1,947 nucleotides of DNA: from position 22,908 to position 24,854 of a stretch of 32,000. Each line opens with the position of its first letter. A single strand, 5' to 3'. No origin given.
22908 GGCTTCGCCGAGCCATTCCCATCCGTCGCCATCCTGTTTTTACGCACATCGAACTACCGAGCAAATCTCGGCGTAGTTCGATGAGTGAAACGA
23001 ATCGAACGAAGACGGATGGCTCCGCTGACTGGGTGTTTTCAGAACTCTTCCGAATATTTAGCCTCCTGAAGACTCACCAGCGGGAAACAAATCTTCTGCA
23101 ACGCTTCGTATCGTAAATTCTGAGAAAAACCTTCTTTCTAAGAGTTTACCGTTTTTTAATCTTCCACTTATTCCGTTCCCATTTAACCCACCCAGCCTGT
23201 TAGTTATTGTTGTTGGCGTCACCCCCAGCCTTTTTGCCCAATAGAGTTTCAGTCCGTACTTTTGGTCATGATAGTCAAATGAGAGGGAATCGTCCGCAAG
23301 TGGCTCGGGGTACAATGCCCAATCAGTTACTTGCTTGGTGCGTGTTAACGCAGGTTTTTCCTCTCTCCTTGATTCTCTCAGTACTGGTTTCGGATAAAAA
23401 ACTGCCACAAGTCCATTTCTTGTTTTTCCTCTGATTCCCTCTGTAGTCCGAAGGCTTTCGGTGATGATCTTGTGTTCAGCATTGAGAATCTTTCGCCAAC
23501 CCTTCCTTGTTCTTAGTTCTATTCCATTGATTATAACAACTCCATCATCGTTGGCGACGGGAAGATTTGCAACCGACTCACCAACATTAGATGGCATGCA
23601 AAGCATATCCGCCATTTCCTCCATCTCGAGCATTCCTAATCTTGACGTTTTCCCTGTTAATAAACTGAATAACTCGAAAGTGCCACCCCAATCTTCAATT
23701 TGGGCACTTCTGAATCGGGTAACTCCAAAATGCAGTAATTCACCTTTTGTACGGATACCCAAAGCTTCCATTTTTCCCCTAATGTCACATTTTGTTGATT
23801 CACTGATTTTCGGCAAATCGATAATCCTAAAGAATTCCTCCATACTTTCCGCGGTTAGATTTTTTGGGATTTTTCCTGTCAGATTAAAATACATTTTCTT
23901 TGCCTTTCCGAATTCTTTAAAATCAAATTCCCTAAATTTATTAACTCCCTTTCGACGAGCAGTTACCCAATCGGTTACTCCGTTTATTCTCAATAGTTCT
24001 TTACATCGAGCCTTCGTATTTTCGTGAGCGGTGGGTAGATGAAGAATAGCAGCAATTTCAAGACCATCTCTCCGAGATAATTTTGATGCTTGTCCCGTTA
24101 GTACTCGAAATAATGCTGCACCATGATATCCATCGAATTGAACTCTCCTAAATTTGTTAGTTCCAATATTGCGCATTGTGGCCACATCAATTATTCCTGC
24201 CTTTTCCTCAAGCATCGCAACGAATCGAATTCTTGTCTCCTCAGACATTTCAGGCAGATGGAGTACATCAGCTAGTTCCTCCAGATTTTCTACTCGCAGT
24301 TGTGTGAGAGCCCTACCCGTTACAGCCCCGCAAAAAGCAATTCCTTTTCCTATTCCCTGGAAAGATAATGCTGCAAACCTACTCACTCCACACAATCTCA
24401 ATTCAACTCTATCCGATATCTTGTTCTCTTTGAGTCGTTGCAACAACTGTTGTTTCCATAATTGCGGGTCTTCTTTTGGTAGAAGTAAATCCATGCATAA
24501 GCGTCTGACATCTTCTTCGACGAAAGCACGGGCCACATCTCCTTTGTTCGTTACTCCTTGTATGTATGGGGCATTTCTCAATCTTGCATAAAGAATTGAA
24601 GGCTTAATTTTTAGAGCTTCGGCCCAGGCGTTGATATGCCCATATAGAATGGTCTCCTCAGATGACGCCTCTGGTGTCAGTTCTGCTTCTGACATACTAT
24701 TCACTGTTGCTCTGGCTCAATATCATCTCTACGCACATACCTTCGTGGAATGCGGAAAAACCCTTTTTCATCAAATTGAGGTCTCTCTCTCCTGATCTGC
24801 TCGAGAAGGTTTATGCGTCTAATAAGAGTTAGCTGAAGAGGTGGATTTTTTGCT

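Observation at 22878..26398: Integrase-less low-GC island at the 3' end of tRNA-Asn, bounded by exact direct repeats of the tRNA terminus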

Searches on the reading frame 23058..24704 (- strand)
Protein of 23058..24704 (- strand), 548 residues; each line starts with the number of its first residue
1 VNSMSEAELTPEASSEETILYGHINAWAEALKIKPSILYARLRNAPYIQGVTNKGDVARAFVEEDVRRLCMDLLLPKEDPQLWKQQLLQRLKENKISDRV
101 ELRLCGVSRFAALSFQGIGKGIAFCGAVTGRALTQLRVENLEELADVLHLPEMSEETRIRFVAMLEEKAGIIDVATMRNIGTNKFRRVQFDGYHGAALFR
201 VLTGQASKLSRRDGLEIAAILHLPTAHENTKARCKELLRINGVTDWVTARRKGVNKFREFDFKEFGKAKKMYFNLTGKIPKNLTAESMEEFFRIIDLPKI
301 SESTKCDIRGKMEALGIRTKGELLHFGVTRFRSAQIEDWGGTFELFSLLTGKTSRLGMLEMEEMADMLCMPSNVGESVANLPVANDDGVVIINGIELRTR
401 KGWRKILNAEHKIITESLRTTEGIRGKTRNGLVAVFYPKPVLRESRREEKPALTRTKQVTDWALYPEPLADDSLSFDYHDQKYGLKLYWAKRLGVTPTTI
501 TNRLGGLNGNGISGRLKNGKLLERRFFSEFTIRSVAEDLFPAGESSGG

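Call 9: search_protein_families(library=pfam, proteins=[window:23058-24704:-], max_evalue=1)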
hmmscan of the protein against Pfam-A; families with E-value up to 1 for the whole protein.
window:23058-24704:- (548 aa): 3 families
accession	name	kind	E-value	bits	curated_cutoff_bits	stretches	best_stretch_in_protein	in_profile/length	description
PF02954.25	HTH_8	-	0.039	14.1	22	0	490-504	25-39/42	Bacterial regulatory protein, Fis family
PF06514.17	PsbU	-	0.11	12.9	24.5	0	261-318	21-75/93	Photosystem II 12 kDa extrinsic protein (PsbU)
PF18024.7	HTH_50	-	0.11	12.6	27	1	490-504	30-44/50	Helix-turn-helix domain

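Call 10: search_protein_families(library=padloc, proteins=[window:23058-24704:-], max_evalue=1)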
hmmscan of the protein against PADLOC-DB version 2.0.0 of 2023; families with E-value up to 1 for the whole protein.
window:23058-24704:- (548 aa): 0 families

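Call 11: search_protein_families(library=phrogs, proteins=[window:23058-24704:-], max_evalue=1)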
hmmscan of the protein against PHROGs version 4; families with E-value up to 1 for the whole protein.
window:23058-24704:- (548 aa): 2 families
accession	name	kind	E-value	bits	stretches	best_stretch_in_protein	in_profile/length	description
phrog_28351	-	unknown function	0.32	12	1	233-296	69-131/168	-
phrog_14414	-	unknown function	0.33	12.2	0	361-380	42-61/66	-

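Call 16: find_homologous_proteins(query=window:23058-24704:-, max_evalue=0.001)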
Query window:23058-24704:- (548 aa): 1 proteins with E <= 0.001 among 8000 candidates.
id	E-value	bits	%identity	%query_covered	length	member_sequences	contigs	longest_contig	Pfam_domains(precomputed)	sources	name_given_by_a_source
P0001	0.0e+0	1227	100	99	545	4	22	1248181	-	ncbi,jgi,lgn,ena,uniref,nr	ncbi:MAG TPA: hypothetical protein DEB30_05400 [Candidatus Peribacter riflensis]|uniref:Uncharacteri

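Call 37: search_protein_families(library=pfam, alignment_id=A2, max_evalue=0.1)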
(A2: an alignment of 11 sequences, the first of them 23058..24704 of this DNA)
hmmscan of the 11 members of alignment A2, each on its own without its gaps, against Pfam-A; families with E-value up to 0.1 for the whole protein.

A. member 1, window:23058-24704:- (548 aa): 1 family
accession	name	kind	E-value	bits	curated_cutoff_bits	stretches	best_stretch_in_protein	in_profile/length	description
PF02954.25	HTH_8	-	0.039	14.1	22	0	490-504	25-39/42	Bacterial regulatory protein, Fis family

B. families by the number of members that match (of 11 scanned): 20 families
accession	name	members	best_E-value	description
PF02954.25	HTH_8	4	5.3e-05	Bacterial regulatory protein, Fis family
PF18024.7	HTH_50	3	7.8e-08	Helix-turn-helix domain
PF04967.18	HTH_10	3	2.3e-06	HTH DNA binding domain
PF05339.17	DUF739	2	1.3e-07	Protein of unknown function (DUF739)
PF13556.12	HTH_30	2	4e-07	PucR C-terminal helix-turn-helix domain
PF02985.28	HEAT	2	9.7e-05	HEAT repeat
PF13404.12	HTH_AsnC-type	2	0.015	AsnC-type helix-turn-helix domain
PF03457.19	HA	1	7.9e-10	Helicase associated domain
PF22083.2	I-HmuI_NUMOD-like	1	0.00058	DNA endonuclease I-HmuI-like, NUMOD-like domain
PF12833.13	HTH_18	1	0.0041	Helix-turn-helix domain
PF07453.19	NUMOD1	1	0.0049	NUMOD1 domain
PF13411.12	MerR_1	1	0.0075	MerR HTH family regulatory protein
PF14520.12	HHH_5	1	0.0099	Helix-hairpin-helix domain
PF00126.33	HTH_1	1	0.011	Bacterial regulatory helix-turn-helix protein, lysR family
PF14361.12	RsbRD_N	1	0.034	RsbT co-antagonist protein rsbRD N-terminal domain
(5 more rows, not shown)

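Call 47: search_protein_families(library=ncbifam, proteins=[window:23058-24704:-], max_evalue=0.01)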
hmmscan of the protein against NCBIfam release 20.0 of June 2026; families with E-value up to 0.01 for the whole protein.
window:23058-24704:- (548 aa): 0 families

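Call 49: find_homologous_proteins(query=A2, max_evalue=0.001)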
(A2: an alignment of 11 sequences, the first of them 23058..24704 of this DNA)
Query A2 (11 sequences) (548 aa, profile of the alignment): 1 proteins with E <= 0.001 among 8000 candidates.
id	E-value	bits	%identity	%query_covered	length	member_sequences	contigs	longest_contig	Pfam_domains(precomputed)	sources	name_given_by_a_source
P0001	9.0e-116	406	100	99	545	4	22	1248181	-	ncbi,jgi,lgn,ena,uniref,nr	ncbi:MAG TPA: hypothetical protein DEB30_05400 [Candidatus Peribacter riflensis]|uniref:Uncharacteri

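Call 66: predict_structure(protein=window:23058-24704:-)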
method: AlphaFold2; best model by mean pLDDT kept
length: 548 residues; sequences in the alignment: 1
mean_pLDDT: 33.3   pTM: 0.21
mean pLDDT of the five models: 33.3, 31.9, 31.8, 29.0, 27.4
residues with pLDDT >= 90: 0; 70-90: 5; 50-70: 39; < 50: 504
segments of 3 or more residues with pLDDT < 50: 1-14, 16-19, 65-84, 86-548
pLDDT, mean of each block of 10 residues (from residue 1): 34 46 53 65 63 62 46 37 45 37 33 30 32 34 39 38 37 29 28 32 33 36 30 31 30 27 34 32 34 31 31 35 33 30 33 28 28 27 25 25 28 27 29 25 27 24 24 24 25 26 26 27 28 27 28
secondary structure, 60 per line:
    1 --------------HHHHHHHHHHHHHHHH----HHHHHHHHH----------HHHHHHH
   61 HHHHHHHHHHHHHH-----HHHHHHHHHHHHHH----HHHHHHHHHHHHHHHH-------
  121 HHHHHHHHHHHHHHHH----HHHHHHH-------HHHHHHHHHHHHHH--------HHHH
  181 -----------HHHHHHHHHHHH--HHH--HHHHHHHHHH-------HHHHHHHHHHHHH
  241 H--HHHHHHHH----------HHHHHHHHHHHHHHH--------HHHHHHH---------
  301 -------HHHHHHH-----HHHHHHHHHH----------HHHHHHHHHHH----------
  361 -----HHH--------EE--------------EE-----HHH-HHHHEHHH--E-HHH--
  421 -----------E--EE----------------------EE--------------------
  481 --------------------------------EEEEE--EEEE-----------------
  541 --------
elements in order: H15-30 H35-43 H54-74 H80-93 H98-113 H121-136 H141-147 H155-168 H177-180 H192-203 H211-220 H228-241 H244-251 H262-276 H285-291 H308-314 H320-329 H340-350 H404-407 E513-517 E520-523

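Call 68: search_protein_representatives(protein=window:23058-24704:-)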
Query: 548 residues. Proteins with E-value up to 0.001 (for the whole library): 247; up to 1e-10: 159; up to 1e-30: 25. The best 150 are listed.
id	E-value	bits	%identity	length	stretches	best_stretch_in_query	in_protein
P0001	0.0e+00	1227.1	100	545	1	4-548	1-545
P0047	6.1e-59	216.3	34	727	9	85-165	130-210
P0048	1.0e-50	189.2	28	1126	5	101-345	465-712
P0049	3.1e-49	184.3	35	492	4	83-303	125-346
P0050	1.7e-48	181.8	34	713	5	90-366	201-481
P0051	5.1e-48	180.3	29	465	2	95-371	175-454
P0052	7.7e-44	166.5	31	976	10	372-539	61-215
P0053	1.8e-41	158.7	25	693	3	59-355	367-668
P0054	9.7e-39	149.7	28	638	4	61-270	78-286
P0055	1.6e-38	148.9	31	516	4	71-292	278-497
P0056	2.9e-35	138.2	42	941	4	92-186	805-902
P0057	6.5e-35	137.1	34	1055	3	87-281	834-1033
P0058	8.8e-35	136.6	34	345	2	66-304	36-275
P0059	2.9e-34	134.9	29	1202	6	397-540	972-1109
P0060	3.3e-34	134.7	33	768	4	73-353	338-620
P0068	1.3e-32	129.5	32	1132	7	394-540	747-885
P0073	7.8e-29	117.0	35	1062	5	378-539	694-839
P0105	6.1e-21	91.0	29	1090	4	379-541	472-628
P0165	7.2e-14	67.6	33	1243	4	379-450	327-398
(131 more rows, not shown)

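Call 69: search_protein_families(library=pfam, proteins=[P0048, P0052, P0056, P0057, P0059, P0068, P0073, P0105, P0165], max_evalue=0.0001)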
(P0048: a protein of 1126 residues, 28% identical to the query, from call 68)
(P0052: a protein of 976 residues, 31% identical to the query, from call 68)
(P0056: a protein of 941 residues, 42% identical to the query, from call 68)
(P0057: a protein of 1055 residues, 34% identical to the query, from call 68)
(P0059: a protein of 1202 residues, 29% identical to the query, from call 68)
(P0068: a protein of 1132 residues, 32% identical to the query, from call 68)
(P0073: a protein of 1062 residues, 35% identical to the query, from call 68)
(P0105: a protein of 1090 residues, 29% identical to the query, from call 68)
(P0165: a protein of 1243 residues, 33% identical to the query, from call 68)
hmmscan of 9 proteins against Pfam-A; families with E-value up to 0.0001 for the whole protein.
P0048 (1126 aa): 0 families

P0052 (976 aa): 0 families

P0056 (941 aa): 3 families
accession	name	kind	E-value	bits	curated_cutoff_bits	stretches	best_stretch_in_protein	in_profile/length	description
PF04851.21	ResIII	-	1.1e-11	45.4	22.5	1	121-311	2-162/164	Type III restriction enzyme, res subunit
PF00271.37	Helicase_C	-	1.1e-06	29.3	23.5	1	423-518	17-109/110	Helicase conserved C-terminal domain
PF00270.35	DEAD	-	6.2e-06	26.5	26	1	143-314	15-163/167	DEAD/DEAH box helicase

P0057 (1055 aa): 2 families
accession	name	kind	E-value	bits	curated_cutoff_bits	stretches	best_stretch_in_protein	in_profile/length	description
PF04851.21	ResIII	-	1.3e-12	48.4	22.5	1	82-269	2-163/164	Type III restriction enzyme, res subunit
PF00270.35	DEAD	-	7e-05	23.1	26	0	109-269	20-161/167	DEAD/DEAH box helicase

P0059 (1202 aa): 5 families
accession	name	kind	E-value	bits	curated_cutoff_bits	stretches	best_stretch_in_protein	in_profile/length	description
PF04851.21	ResIII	-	1.2e-12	48.5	22.5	1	28-186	2-163/164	Type III restriction enzyme, res subunit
PF00271.37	Helicase_C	-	1.4e-12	48.3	23.5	1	261-370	7-108/110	Helicase conserved C-terminal domain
PF00270.35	DEAD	-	3.3e-11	43.6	26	1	32-186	2-161/167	DEAD/DEAH box helicase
PF04967.18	HTH_10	-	9.2e-07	29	23.1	0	632-676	7-49/53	HTH DNA binding domain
PF18766.7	SWI2_SNF2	-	6.7e-05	23.1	26.7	0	34-240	2-212/221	SWI2/SNF2 ATPase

P0068 (1132 aa): 4 families
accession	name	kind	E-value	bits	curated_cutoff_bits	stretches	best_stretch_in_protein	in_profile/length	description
PF04851.21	ResIII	-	2.5e-17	63.7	22.5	1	29-187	3-163/164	Type III restriction enzyme, res subunit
PF00271.37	Helicase_C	-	4.7e-13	49.8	23.5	1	265-371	10-108/110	Helicase conserved C-terminal domain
PF00270.35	DEAD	-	2.2e-11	44.2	26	1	40-187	6-161/167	DEAD/DEAH box helicase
PF18766.7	SWI2_SNF2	-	2.2e-06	28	26.7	1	33-232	1-198/221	SWI2/SNF2 ATPase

P0073 (1062 aa): 17 families
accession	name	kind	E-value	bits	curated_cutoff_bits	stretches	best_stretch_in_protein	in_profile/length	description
PF00271.37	Helicase_C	-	6.1e-16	59.1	23.5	1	263-370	8-108/110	Helicase conserved C-terminal domain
PF20836.2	HAO_bd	-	1.1e-14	54.7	25.3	0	903-922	36-55/57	Hypothetical protein NE1300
PF04851.21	ResIII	-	1.2e-14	54.9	22.5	1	31-184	4-161/164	Type III restriction enzyme, res subunit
PF00270.35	DEAD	-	3.7e-11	43.5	26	1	42-184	6-159/167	DEAD/DEAH box helicase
PF14502.12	HTH_41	-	1.4e-09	37.7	25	0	782-801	1-20/48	Helix-turn-helix domain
PF08281.18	Sigma70_r4_2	-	6.3e-09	35.8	25.7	0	575-589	33-47/54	Sigma-70, region 4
PF18024.7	HTH_50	-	4.4e-08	33.1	27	0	712-735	21-44/50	Helix-turn-helix domain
PF09862.15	DUF2089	-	1.4e-07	31.5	33.4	0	715-736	17-38/47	Domain of unknown function (DUF2089)-HTH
PF04967.18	HTH_10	-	4.1e-07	30.2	23.1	0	648-663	30-45/53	HTH DNA binding domain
PF18766.7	SWI2_SNF2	-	7.7e-07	29.4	26.7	1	50-251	18-218/221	SWI2/SNF2 ATPase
PF05339.17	DUF739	-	8.6e-06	26.3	27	0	566-591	14-39/69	Protein of unknown function (DUF739)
PF19649.4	DUF6152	-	1.3e-05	25.7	27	0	986-1021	30-65/98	Family of unknown function (DUF6152)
PF20432.4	Xre-like-HTH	-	1.6e-05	25.5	25.8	0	719-743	28-51/63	Antitoxin Xre-like helix-turn-helix domain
PF13404.12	HTH_AsnC-type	-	1.6e-05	25.1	27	0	575-589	24-38/42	AsnC-type helix-turn-helix domain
PF07453.19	NUMOD1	-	1.8e-05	25.2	22.8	0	716-732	18-34/37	NUMOD1 domain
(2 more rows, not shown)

P0105 (1090 aa): 4 families
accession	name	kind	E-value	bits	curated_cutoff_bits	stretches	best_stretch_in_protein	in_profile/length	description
PF04851.21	ResIII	-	5.7e-19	69.1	22.5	1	31-189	3-163/164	Type III restriction enzyme, res subunit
PF00271.37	Helicase_C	-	3.3e-13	50.3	23.5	1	268-373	10-108/110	Helicase conserved C-terminal domain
PF00270.35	DEAD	-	2.4e-08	34.3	26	1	49-189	13-161/167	DEAD/DEAH box helicase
PF18766.7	SWI2_SNF2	-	1.1e-06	29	26.7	1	55-243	21-207/221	SWI2/SNF2 ATPase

P0165 (1243 aa): 2 families
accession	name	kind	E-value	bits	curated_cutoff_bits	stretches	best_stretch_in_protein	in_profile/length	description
PF00176.29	SNF2-rel_dom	-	1.5e-07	31.3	24.9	1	675-894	52-232/290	SNF2-related domain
PF04851.21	ResIII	-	2.1e-06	28.2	22.5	1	659-817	8-163/164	Type III restriction enzyme, res subunit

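Call 87: search_dna_similar(query=window:23058-24704:-, collection=phages, mode=protein, max_rows=10)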
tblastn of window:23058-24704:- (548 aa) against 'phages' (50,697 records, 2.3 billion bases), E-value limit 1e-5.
No match.
